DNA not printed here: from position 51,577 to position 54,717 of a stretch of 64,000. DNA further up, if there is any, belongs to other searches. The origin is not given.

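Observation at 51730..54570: Unbroken 946-aa Zn-ribbon methylase-like protein with a degenerate DPPY motif and a nuclease-like C-terminus: candidate single-protein DNA-sensing or defence element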

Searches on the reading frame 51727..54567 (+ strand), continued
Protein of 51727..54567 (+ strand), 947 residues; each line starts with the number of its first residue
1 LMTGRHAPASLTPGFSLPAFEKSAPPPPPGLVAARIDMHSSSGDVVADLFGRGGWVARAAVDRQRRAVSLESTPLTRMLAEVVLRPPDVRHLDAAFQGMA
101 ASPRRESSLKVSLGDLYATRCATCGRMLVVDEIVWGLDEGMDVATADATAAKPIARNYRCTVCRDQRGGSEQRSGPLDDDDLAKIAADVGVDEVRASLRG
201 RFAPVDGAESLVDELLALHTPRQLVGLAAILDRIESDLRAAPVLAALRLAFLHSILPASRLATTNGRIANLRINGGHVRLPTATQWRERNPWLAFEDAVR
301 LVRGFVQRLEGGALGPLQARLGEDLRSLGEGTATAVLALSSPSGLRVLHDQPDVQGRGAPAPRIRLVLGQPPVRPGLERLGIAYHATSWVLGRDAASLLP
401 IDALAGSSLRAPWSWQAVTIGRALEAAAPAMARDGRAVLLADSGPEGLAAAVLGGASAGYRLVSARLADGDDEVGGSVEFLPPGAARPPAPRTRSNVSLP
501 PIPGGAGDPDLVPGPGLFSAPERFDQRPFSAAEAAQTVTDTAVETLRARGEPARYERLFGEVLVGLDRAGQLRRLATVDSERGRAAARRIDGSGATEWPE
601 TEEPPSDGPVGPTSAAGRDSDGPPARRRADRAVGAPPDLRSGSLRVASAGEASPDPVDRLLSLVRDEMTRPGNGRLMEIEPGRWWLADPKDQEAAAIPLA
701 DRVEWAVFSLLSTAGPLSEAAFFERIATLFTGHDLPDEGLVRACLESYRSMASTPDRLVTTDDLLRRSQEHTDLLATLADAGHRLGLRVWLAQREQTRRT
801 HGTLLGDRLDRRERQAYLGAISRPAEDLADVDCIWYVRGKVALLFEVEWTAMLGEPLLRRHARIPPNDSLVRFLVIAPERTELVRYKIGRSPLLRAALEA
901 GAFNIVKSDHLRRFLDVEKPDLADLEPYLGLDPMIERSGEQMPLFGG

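Call 37: search_protein_families(library=pfam, proteins=[P0339, P0330, P0311, P0309, P0305, P0333, P0322], max_evalue=0.01)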
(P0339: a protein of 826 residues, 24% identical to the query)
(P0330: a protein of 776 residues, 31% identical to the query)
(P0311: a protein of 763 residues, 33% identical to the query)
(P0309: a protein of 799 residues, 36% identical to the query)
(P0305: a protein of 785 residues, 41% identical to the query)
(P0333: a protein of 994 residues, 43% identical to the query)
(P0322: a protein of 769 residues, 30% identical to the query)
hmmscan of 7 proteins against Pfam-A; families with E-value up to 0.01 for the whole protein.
P0339 (826 aa): 5 families
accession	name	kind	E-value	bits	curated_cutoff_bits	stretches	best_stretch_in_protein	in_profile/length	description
PF01555.25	N6_N4_Mtase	-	7.2e-16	59.2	26.7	2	15-59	170-214/221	DNA methylase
PF03602.21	Cons_hypoth95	-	3e-08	34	24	1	26-72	41-88/182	Conserved hypothetical protein 95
PF02086.21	MethyltransfD12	-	2.2e-07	31.3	22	1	19-72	11-65/253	D12 class N6 adenine-specific DNA methyltransferase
PF01170.24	UPF0020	-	0.00052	20.2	22.3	0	27-62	29-64/197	RMKL-like, methyltransferase domain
PF06325.19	PrmA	-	0.0058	16.6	22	0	18-64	153-200/296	Ribosomal protein L11 methyltransferase (PrmA)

P0330 (776 aa): 1 family
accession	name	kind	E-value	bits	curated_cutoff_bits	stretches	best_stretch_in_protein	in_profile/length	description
PF01555.25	N6_N4_Mtase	-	1.2e-09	38.9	26.7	1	25-76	161-212/221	DNA methylase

P0311 (763 aa): 0 families

P0309 (799 aa): 0 families

P0305 (785 aa): 0 families

P0333 (994 aa): 0 families

P0322 (769 aa): 1 family
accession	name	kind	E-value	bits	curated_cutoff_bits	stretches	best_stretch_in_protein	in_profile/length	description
PF01555.25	N6_N4_Mtase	-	5.9e-09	36.6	26.7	1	19-70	161-212/221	DNA methylase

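Call 40: find_encoding_contigs(protein=P0330, flank=8000, max_places=1)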
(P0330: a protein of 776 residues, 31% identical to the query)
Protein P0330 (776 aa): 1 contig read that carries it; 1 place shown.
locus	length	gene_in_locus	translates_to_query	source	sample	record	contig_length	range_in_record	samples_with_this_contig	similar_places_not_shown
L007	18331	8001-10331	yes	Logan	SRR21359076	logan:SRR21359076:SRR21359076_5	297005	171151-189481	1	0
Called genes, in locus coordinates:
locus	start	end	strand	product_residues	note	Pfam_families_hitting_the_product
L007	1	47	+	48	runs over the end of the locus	-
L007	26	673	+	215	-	PF00300:His_Phos_1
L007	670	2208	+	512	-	PF00479:G6PD_N, PF02781:G6PD_C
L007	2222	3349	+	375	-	PF10128:OpcA_G6PD_assem, PF20171:OpcA_G6PD_C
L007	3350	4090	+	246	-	PF01182:Glucosamine_iso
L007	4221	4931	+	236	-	PF00106:adh_short, PF08659:KR, PF13561:adh_short_C2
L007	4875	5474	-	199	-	PF12705:PDDEXK_1 (weak), PF01930:Cas_Cas4 (weak)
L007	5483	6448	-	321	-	PF03547:Mem_trans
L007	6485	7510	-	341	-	PF00514:Arm (faint), PF02985:HEAT (faint), PF03130:HEAT_PBS (faint), PF13513:HEAT_EZ (faint), PF13646:HEAT_2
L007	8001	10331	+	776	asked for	PF01555:N6_N4_Mtase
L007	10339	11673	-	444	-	PF01882:DUF58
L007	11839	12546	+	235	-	-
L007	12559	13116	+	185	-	-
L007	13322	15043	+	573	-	-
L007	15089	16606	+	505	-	PF24807:WD40_CDC20-Fz, PF24814:WD40_Prp19, PF23381:Beta-prop_IFT122_1st, PF25173:Beta-prop_WDR3_1st, PF23409:Beta-prop_EML, PF24817:WD40_WDHD1_1st, PF25174:Beta-prop_THOC3, PF25175:Beta-prop_WDR5, +22 more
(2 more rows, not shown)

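Call 41: find_encoding_contigs(protein=P0311, flank=8000, max_places=1)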
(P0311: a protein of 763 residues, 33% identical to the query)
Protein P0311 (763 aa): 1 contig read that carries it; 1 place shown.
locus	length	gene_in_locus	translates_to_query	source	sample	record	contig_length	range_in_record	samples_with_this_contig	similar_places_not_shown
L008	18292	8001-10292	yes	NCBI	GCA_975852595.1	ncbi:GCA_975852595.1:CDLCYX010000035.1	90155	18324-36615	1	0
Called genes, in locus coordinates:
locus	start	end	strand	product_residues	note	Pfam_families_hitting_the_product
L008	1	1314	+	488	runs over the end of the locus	PF00749:tRNA-synt_1c, PF19269:Anticodon_2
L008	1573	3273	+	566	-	PF00749:tRNA-synt_1c, PF03950:tRNA-synt_1c_C, PF20974:tRNA-synt_1c_C2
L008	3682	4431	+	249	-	PF00923:TAL_FSA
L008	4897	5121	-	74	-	-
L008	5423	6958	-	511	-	PF01425:Amidase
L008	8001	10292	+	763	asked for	-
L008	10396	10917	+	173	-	PF01965:DJ-1_PfpI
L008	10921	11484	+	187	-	PF01923:Cob_adeno_trans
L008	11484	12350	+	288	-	PF01261:AP_endonuc_2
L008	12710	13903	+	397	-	PF01321:Creatinase_N, PF00557:Peptidase_M24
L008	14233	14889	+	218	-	-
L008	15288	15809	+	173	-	PF01930:Cas_Cas4, PF12705:PDDEXK_1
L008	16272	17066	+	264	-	PF01479:S4, PF00849:PseudoU_synth_2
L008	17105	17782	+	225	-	PF02224:Cytidylate_kin, PF13189:Cytidylate_kin2, PF13238:AAA_18 (weak)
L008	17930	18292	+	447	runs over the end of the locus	PF00595:PDZ (faint), PF17820:PDZ_6, PF19238:Radical_SAM_2, PF04055:Radical_SAM (faint), PF04459:DUF512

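Call 42: find_encoding_contigs(protein=P0296, flank=8000, max_places=1)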
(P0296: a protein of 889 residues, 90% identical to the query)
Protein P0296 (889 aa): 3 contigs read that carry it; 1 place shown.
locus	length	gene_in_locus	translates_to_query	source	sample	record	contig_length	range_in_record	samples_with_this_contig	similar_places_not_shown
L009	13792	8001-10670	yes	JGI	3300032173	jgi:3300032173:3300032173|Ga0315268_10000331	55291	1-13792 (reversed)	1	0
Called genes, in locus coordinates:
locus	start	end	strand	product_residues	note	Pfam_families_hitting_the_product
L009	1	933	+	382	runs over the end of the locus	PF08331:QueG_DUF1730, PF03130:HEAT_PBS (faint), PF13484:Fer4_16, PF13513:HEAT_EZ (weak), PF13646:HEAT_2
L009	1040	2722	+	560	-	PF01565:FAD_binding_4, PF02913:FAD-oxidase_C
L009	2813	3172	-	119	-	PF02452:PemK_toxin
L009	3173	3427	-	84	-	PF01402:RHH_1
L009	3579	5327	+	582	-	PF00890:FAD_binding_2 (weak), PF01266:DAO, PF12831:FAD_oxidored (faint), PF16901:DAO_C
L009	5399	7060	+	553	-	PF00753:Lactamase_B, PF23023:Anti-Pycsar_Apyc1 (weak), PF12706:Lactamase_B_2, PF22505:RNase_J_b_CASP, PF07521:RMMBL, PF17770:RNase_J_C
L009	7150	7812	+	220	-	PF01966:HD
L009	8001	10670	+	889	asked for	PF27126:NmeDI_C (faint)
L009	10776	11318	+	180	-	-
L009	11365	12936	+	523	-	PF00221:Lyase_aromatic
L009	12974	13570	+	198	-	-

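Call 43: find_encoding_contigs(protein=P0305, flank=8000, max_places=1)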
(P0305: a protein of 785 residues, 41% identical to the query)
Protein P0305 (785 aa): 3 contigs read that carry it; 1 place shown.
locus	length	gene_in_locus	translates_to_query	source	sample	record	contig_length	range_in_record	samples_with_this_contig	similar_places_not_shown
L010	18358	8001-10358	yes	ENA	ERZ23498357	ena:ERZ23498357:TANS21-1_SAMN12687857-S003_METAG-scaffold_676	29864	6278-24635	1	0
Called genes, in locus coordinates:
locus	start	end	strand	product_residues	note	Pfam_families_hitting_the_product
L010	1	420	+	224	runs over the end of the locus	PF01061:ABC2_membrane, PF03379:CcmB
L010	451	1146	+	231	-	PF01578:Cytochrom_C_asm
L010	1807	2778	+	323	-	PF13177:DNA_pol3_delta2, PF00004:AAA (faint), PF09115:DNApol3-delta_C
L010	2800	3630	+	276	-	PF04468:PSP1, PF28472:PSP1_3rd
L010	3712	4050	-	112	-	PF04232:SpoVS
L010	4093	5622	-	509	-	PF12072:RNase_Y_N, PF00013:KH_1, PF08668:HDOD (faint), PF01966:HD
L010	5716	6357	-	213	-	PF27462:RecX_N, PF21982:RecX_HTH1, PF02631:RecX_HTH2, PF21981:RecX_HTH3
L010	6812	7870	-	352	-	PF00154:RecA_N, PF06745:ATPase (weak), PF08423:Rad51, PF27531:MT3502_N (weak), PF21096:RecA_C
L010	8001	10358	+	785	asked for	-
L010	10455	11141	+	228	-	PF01386:Ribosomal_L25p, PF14693:Ribosomal_TL5_C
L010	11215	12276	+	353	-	PF06723:MreB_Mbl, PF00022:Actin (weak), PF11104:PilM_2 (faint), PF00012:HSP70, PF14450:FtsA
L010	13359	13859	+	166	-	PF04093:MreD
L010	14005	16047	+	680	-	PF03717:PBP_dimer, PF00905:Transpeptidase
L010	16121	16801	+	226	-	PF05209:MinC_N, PF22642:MinC_N_1 (weak), PF03775:MinC_C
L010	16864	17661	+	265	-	PF00142:Fer4_NifH, PF01656:CbiA, PF02374:ArsA_ATPase (weak), PF06564:CBP_BcsQ, PF09140:MipZ, PF10609:ParA, PF13614:AAA_31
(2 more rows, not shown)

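Call 45: find_related_loci(query=A4, collection=genome_contigs, flank=6000)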
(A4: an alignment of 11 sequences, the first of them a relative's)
Query A4 (946 aa) in genome_contigs; peptide patterns used: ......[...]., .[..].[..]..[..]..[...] (x = any residue, [..] = any of these).
599 stretches matched a pattern (row limit reached: there are more); 561 encode a relative of the query (tblastn E <= 1e-3); the best 80 are kept; 80 distinct loci.
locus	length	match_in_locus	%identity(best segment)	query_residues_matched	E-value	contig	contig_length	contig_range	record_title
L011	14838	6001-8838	92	1-946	0e+0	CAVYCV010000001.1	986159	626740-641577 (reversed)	MAG: uncultured Chloroflexia bacterium isolate MFD04944.bin.1.217 genome assembly, contig: contig_10672, whole genome sh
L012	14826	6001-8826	92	1-946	0e+0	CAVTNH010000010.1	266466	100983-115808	MAG: uncultured Chloroflexia bacterium isolate MFD02242.bin.2.239 genome assembly, contig: contig_42146, whole genome sh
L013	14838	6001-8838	92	1-946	0e+0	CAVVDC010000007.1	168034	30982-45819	MAG: uncultured Chloroflexia bacterium isolate MFD02242.bin.2.318 genome assembly, contig: contig_3592, whole genome sho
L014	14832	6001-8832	92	1-944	0e+0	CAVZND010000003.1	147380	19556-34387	MAG: uncultured Chloroflexia bacterium isolate MFD02242.bin.2.217 genome assembly, contig: contig_1746, whole genome sho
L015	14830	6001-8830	92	1-946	0e+0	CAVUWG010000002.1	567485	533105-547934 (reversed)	MAG: uncultured Chloroflexia bacterium isolate MFD08497.bin.2.33 genome assembly, contig: contig_21533, whole genome sho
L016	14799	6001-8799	82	1-946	0e+0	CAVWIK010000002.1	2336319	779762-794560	MAG: uncultured Chloroflexia bacterium isolate MFD02199.bin.2.130 genome assembly, contig: contig_20001, whole genome sh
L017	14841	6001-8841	82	1-946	0e+0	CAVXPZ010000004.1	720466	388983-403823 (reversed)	MAG: uncultured Chloroflexia bacterium isolate MFD02134.bin.2.2 genome assembly, contig: contig_5327, whole genome shotg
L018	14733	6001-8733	74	1-946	0e+0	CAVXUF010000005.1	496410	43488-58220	MAG: uncultured Chloroflexia bacterium isolate MFD04651.bin.2.42 genome assembly, contig: contig_8212, whole genome shot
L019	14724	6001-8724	75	1-944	0e+0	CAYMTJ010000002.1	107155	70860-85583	MAG TPA_asm: uncultured Anaerolineaceae bacterium isolate SRP150892_co2_486 genome assembly, contig: NODE_159_length_107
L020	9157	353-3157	70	1-946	0e+0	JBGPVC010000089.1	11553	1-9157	MAG: Candidatus Limnocylindria bacterium isolate OBJ1_062018_110_27 k141_2301593_length_11553_cov_14.6196, whole genome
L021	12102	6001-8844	67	1-946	0e+0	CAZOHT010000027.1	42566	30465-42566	MAG TPA_asm: uncultured Anaerolineaceae bacterium isolate SRP173033_co1_331 genome assembly, contig: NODE_1198_length_42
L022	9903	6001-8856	66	1-944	0e+0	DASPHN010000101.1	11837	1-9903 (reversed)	MAG TPA_asm: Candidatus Saccharimonadales bacterium isolate SMAG_U11957 k141_3004674, whole genome shotgun sequence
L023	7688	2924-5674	69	12-946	0e+0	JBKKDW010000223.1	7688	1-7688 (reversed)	MAG: Candidatus Limnocylindrales bacterium isolate swi_bin.91 k127_19369402, whole genome shotgun sequence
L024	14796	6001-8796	65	1-946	0e+0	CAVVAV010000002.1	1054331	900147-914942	MAG: uncultured Chloroflexia bacterium isolate MFD09206.bin.1.36 genome assembly, contig: contig_5633, whole genome shot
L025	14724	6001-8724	68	13-946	0e+0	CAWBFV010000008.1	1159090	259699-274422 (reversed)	MAG: uncultured Chloroflexia bacterium isolate MFD09212.bin.2.194 genome assembly, contig: contig_6726, whole genome sho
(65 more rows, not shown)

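Call 51: predict_structure(alignment_id=A3)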
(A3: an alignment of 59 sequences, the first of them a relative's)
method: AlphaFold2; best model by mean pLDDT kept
length: 946 residues; sequences in the alignment: 59
mean_pLDDT: 83.2   pTM: 0.81
mean pLDDT of the five models: 83.2, 82.1, 81.2, 80.6, 80.0
residues with pLDDT >= 90: 538; 70-90: 246; 50-70: 51; < 50: 111
segments of 3 or more residues with pLDDT < 50: 1-9, 351-357, 488-522, 593-650
pLDDT, mean of each block of 10 residues (from residue 1): 45 83 85 89 93 93 93 94 93 95 93 95 94 91 81 94 84 93 94 96 95 96 97 84 95 94 87 92 93 97 90 71 82 84 67 50 91 91 96 94 89 93 91 90 92 93 80 78 63 42 32 38 73 95 94 93 92 82 64 46 41 36 38 39 38 86 94 93 95 93 92 84 82 83 91 86 84 95 94 93 94 89 85 94 93 92 87 94 95 93 95 89 91 75 50
secondary structure, 60 per line:
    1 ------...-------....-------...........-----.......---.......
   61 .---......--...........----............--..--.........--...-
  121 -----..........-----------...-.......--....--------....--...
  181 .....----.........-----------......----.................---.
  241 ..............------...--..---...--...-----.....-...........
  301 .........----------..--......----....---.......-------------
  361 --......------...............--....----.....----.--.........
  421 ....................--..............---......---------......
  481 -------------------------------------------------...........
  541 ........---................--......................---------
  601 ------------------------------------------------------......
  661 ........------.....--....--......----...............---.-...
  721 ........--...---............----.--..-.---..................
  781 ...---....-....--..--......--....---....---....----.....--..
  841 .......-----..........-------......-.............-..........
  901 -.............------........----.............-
elements in order (helices of 4 or more, strands of 3 or more residues): H17-20 H28-38 E44-50 H54-61 E65-70 H73-83 H88-99 H108-114 E117-119 E126-135 E151-157 H160-163 E172-175 H178-185 H190-198 H210-215 H220-236 H240-254 E261-263 E271-273 E276-278 E284-288 H290-309 H324-329 E334-337 H341-347 E363-368 H376-389 H392-395 H400-404 H412-429 E430-440 H443-456 E460-465 E475-480 H530-548 H554-567 H570-591 H655-668 E675-679 E682-685 H688-693 H698-712 H718-728 H737-747 H763-783 E787-790 H792-795 H804-807 H810-813 H817-820 H824-827 E832-836 E839-847 H853-862 E870-875 H877-889 H891-900 E902-906 H907-914 H921-927 H933-945
